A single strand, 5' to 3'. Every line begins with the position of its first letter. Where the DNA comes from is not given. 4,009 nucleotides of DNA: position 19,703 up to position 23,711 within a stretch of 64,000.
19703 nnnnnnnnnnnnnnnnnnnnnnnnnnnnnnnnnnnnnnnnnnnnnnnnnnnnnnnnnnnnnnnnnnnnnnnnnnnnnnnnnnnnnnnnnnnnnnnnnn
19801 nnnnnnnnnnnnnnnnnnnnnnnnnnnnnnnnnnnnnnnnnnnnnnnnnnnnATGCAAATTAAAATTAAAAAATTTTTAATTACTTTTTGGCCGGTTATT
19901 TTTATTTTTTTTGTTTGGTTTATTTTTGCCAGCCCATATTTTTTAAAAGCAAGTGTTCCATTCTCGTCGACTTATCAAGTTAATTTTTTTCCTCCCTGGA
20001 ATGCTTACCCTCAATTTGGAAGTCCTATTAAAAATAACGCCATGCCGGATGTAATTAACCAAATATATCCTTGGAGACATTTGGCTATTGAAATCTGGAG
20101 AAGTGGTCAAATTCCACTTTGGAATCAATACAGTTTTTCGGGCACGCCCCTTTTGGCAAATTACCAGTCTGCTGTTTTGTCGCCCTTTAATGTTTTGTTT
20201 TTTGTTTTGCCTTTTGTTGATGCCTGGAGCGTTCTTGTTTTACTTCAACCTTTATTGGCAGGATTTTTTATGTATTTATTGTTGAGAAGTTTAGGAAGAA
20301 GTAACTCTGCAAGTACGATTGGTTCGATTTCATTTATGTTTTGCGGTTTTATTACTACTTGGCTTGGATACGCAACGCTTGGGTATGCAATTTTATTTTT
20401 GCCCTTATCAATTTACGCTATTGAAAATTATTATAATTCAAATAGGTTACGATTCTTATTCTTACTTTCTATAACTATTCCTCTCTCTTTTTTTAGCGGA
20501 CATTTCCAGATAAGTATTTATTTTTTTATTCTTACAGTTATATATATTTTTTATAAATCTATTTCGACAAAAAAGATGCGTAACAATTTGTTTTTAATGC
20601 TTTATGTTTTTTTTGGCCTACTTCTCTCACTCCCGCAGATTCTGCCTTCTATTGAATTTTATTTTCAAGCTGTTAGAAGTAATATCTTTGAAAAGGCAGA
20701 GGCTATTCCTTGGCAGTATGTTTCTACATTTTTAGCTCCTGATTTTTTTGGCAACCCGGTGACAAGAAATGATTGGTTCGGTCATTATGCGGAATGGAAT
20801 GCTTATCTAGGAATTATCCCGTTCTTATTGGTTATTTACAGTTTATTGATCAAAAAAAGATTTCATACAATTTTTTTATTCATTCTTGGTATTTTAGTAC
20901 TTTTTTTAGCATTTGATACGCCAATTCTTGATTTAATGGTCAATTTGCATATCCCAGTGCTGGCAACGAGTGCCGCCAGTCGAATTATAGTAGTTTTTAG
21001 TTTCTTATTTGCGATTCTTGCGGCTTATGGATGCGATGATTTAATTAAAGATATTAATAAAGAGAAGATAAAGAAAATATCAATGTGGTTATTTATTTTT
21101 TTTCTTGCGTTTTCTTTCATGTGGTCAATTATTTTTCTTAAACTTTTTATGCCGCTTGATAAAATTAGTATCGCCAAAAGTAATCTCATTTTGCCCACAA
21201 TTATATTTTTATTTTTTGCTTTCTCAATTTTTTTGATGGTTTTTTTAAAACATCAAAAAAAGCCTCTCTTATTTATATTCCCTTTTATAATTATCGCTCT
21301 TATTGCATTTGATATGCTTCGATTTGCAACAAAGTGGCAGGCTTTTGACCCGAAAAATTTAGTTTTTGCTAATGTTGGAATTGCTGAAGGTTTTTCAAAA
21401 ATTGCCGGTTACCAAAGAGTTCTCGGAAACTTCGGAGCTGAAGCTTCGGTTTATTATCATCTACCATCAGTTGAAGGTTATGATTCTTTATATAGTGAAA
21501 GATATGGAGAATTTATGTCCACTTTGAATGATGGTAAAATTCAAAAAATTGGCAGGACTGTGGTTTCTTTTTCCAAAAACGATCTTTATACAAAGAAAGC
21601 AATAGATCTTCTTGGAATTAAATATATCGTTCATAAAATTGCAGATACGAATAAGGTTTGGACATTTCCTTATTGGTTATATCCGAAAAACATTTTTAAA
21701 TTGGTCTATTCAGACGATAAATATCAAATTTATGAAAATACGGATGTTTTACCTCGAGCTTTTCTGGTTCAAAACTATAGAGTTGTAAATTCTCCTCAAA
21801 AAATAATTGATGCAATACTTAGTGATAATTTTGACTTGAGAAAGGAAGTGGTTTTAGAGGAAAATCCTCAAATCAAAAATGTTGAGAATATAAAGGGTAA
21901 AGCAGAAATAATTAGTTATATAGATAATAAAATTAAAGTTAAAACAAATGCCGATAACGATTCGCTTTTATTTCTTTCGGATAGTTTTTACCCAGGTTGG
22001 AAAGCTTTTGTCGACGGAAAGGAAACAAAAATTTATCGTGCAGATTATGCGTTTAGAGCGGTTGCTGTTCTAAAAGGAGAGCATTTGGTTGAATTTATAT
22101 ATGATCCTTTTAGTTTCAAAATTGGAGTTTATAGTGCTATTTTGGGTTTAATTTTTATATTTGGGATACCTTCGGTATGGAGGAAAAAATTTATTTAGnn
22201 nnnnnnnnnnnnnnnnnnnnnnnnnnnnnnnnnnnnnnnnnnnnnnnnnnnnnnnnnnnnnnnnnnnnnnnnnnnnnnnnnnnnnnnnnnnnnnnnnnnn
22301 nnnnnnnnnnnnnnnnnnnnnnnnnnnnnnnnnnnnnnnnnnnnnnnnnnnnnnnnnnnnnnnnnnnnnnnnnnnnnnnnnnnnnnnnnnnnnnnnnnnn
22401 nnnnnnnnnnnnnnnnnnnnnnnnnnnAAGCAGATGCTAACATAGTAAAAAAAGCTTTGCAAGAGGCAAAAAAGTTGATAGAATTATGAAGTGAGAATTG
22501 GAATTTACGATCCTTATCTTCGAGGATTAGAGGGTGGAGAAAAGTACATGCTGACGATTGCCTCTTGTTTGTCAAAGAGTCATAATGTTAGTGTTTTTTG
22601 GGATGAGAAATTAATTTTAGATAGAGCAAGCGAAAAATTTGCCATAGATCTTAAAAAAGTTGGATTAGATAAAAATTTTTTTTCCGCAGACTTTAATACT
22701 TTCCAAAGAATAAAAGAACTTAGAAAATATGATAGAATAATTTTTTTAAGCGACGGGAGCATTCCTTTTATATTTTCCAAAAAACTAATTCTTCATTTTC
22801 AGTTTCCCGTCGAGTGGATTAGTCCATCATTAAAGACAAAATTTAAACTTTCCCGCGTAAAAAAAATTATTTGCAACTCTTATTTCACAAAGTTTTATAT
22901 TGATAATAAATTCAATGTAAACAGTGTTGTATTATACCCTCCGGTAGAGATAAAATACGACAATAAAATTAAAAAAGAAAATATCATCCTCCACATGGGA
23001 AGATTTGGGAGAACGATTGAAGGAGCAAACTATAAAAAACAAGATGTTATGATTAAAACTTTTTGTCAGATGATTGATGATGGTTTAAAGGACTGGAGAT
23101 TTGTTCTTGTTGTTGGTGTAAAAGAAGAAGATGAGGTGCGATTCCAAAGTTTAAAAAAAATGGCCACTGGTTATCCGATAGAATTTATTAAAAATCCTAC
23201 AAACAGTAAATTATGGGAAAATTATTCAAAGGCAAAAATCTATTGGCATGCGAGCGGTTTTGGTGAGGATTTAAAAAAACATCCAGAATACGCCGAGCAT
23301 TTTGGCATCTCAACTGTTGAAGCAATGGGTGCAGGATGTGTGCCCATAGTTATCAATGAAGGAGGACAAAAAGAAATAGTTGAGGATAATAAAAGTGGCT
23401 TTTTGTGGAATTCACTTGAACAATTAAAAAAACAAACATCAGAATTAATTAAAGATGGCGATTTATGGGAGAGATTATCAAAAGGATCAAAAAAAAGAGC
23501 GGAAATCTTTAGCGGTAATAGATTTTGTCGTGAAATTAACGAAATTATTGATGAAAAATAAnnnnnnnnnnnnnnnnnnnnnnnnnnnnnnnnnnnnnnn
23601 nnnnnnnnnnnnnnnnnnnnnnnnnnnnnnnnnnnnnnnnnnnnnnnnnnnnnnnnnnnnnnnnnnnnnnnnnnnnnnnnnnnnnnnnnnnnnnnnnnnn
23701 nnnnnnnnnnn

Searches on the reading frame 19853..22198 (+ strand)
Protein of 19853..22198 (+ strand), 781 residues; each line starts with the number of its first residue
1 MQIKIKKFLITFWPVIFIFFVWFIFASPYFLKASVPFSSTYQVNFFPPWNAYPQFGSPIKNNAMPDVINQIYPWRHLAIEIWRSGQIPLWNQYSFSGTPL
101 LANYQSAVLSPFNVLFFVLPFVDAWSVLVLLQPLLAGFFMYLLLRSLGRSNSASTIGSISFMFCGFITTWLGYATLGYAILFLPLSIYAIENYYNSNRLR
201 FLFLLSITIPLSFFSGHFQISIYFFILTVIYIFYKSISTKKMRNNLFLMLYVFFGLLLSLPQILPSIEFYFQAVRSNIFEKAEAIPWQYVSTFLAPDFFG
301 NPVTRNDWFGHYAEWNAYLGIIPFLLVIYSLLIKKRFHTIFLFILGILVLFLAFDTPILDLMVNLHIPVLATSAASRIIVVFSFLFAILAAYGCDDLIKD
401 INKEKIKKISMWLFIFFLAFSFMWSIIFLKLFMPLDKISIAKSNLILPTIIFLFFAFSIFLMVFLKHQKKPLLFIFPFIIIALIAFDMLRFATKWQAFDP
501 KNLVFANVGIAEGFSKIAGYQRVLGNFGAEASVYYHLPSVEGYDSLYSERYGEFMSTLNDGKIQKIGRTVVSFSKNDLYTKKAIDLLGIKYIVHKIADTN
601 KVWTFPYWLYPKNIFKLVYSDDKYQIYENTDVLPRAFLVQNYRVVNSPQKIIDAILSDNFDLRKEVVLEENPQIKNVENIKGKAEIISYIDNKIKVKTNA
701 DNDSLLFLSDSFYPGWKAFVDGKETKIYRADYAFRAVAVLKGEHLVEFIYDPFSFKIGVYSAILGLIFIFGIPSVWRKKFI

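Call 4: search_protein_families(library=pfam, proteins=[window:19853-22198:+], max_evalue=1)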
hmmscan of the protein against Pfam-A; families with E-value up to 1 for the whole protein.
window:19853-22198:+ (781 aa): 1 family
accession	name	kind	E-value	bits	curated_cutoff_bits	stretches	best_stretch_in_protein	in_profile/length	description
PF09586.16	YfhO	-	8.9e-29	100.9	28.5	2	108-641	72-596/835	Bacterial membrane protein YfhO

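Call 5: search_protein_families(library=ncbifam, proteins=[window:19853-22198:+], max_evalue=1)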
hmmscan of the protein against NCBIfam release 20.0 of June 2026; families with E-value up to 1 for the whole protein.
window:19853-22198:+ (781 aa): 2 families
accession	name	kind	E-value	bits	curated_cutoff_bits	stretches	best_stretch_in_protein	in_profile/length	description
NF047589.1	GlcsyltransPgfM1Strep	equivalog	5e-06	24.8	1400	1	661-770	835-948/955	glycosyltransferase PgfM1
NF047590.1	GlcsyltransPgfM2Strep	equivalog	5.5e-05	21.5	1500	1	702-772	806-876/884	glycosyltransferase PgfM2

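Call 11: search_solved_structures(query=window:19853-22198:+, max_evalue=10, show_alignments=1)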
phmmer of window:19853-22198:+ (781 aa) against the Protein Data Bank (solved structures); distinct sequences matched with E-value up to 10: 3.
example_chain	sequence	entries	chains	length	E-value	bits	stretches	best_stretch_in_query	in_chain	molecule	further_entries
4pql_A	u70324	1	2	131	1.4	10.3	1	632-707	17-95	Truncated replication protein RepA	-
5kbj_A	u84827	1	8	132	1.4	10.3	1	632-707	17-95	Replication initiator A, N-terminal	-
4pt7_A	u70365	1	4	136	1.5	10.3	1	632-707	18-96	Replication initiator A family protein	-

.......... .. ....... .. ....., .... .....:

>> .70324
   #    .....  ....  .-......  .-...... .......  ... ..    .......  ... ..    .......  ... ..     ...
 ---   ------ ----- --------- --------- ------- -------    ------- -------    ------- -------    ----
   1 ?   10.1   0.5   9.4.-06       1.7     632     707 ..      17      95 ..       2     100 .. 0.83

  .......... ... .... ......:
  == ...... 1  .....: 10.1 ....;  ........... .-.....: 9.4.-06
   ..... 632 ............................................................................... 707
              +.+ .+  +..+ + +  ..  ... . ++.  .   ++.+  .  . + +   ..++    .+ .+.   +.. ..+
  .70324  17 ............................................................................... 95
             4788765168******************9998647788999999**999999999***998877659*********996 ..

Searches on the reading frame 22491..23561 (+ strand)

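Call 22: search_protein_families(library=pfam, proteins=[window:22491-23561:+], max_evalue=0.001)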
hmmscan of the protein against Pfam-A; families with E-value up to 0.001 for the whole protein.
window:22491-23561:+ (356 aa): 2 families
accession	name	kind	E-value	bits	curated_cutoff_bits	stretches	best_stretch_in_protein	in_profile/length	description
PF00534.26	Glycos_transf_1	-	3.5e-19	69.4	26.4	1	158-336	10-172/172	Glycosyl transferases group 1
PF13692.12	Glyco_trans_1_4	-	9.6e-12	45.8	27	1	164-322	2-142/142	Glycosyl transferases group 1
